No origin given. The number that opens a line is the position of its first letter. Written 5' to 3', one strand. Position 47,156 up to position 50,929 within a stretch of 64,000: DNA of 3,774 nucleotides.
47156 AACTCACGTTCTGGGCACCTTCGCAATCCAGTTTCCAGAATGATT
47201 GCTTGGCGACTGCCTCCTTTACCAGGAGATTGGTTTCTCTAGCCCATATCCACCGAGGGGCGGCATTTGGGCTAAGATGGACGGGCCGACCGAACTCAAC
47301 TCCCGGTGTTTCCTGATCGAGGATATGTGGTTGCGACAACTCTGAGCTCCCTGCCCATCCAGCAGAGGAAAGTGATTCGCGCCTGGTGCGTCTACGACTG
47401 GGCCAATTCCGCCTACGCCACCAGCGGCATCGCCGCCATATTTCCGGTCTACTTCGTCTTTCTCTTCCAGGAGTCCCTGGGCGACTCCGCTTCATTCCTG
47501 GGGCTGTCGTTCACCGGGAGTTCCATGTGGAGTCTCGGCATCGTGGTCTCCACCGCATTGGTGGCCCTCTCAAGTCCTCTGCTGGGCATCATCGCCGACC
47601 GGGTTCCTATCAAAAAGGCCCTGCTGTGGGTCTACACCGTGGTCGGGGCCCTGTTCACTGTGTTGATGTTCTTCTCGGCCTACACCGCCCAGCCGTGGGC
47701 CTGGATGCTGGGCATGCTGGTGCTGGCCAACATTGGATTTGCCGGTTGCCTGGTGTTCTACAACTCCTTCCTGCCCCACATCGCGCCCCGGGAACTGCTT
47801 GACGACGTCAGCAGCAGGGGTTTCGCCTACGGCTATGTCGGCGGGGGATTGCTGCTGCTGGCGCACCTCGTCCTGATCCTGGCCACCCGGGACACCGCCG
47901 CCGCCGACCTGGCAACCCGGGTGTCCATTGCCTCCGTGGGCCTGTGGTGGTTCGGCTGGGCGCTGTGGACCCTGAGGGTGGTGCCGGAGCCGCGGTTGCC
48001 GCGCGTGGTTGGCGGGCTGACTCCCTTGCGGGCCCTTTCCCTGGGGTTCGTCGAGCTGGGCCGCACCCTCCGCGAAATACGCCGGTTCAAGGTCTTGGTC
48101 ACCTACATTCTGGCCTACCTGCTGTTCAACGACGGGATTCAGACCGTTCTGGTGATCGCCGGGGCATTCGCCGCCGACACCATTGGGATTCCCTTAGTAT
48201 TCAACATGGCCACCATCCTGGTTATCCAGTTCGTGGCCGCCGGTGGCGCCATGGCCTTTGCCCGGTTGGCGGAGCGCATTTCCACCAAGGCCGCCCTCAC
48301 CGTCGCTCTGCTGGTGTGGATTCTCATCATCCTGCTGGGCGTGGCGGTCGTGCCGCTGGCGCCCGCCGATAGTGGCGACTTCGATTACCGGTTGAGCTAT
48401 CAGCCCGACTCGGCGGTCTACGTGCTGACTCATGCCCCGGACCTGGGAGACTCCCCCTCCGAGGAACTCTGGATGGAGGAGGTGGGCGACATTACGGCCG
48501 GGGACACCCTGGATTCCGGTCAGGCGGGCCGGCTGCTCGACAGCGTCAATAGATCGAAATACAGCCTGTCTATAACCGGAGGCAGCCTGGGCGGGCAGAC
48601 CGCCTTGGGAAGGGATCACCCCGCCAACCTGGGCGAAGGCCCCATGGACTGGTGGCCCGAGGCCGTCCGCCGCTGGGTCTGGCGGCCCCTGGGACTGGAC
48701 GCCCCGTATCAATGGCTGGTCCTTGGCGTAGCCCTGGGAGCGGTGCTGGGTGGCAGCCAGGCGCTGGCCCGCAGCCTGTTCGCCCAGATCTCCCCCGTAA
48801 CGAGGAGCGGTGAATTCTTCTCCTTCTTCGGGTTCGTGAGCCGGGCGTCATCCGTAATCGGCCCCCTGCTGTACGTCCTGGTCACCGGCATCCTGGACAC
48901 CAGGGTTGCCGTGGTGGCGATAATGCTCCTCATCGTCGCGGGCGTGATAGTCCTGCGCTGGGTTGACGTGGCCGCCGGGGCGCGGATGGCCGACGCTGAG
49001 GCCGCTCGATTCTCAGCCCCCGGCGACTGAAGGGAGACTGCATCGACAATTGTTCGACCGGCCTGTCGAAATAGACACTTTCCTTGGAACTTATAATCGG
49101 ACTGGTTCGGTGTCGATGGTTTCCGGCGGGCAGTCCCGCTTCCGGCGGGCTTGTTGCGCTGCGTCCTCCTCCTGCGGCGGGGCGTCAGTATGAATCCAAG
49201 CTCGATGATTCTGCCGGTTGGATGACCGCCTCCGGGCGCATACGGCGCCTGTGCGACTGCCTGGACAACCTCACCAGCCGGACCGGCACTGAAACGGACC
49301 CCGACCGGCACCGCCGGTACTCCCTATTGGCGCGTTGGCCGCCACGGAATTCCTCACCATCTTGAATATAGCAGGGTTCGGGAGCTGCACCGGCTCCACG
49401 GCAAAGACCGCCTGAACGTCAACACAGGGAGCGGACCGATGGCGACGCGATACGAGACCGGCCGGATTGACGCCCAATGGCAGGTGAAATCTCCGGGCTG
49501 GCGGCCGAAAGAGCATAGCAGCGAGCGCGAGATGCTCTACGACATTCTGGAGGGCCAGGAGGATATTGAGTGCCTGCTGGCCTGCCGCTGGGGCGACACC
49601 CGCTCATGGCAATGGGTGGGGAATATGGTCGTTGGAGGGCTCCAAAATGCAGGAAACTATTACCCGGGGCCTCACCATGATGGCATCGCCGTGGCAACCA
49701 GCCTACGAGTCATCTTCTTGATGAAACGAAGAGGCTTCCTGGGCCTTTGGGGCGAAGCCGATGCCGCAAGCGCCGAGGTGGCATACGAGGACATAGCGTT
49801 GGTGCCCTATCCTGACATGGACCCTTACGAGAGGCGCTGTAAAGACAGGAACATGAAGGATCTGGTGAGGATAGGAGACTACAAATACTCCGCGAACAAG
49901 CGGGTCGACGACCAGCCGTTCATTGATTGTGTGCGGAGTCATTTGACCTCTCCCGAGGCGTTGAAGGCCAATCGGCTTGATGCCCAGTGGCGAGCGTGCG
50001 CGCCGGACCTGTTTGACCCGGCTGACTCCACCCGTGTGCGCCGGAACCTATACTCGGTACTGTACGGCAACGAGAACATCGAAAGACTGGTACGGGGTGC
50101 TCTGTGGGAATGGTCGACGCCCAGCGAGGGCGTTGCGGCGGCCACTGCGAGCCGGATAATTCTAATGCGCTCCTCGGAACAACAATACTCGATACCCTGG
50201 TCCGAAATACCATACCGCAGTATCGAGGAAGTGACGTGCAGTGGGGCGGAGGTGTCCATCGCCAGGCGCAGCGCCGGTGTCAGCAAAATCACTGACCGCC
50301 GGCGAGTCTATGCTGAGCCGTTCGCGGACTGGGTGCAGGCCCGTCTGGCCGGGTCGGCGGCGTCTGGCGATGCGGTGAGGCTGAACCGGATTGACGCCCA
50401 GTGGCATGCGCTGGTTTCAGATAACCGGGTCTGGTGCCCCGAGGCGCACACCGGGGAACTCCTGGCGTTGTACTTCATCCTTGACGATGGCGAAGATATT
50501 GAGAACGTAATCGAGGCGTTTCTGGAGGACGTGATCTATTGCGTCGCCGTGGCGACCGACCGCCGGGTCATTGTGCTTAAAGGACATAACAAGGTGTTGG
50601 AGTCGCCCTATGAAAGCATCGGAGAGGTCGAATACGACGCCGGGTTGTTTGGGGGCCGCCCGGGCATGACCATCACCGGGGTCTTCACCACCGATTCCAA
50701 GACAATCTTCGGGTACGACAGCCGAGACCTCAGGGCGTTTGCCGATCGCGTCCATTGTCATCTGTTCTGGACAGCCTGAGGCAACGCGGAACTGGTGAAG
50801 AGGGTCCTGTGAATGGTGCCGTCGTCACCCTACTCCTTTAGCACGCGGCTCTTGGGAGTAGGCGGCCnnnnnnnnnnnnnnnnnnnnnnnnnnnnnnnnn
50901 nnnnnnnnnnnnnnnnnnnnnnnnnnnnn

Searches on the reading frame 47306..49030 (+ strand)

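Call 11: search_protein_families(library=pfam, proteins=[window:47306-49030:+], max_evalue=0.00001)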
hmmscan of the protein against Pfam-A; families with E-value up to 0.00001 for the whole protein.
window:47306-49030:+ (574 aa): 2 families
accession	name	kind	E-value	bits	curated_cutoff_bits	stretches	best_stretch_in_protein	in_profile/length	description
PF11700.14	ATG22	-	4.7e-59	200.8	24.1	3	166-346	191-371/482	Vacuole effluxer Atg22 like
PF07690.21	MFS_1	-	1.8e-13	50.6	33.4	1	41-349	11-289/347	Major Facilitator Superfamily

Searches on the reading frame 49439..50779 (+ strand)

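Call 11: search_protein_families(library=pfam, proteins=[window:49439-50779:+], max_evalue=0.00001)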
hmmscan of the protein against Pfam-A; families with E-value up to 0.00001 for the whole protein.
window:49439-50779:+ (446 aa): 1 family
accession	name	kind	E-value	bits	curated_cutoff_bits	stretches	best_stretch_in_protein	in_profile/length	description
PF14470.12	bPH_3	-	4.6e-10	40.3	23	0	348-407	1-66/95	Bacterial PH domain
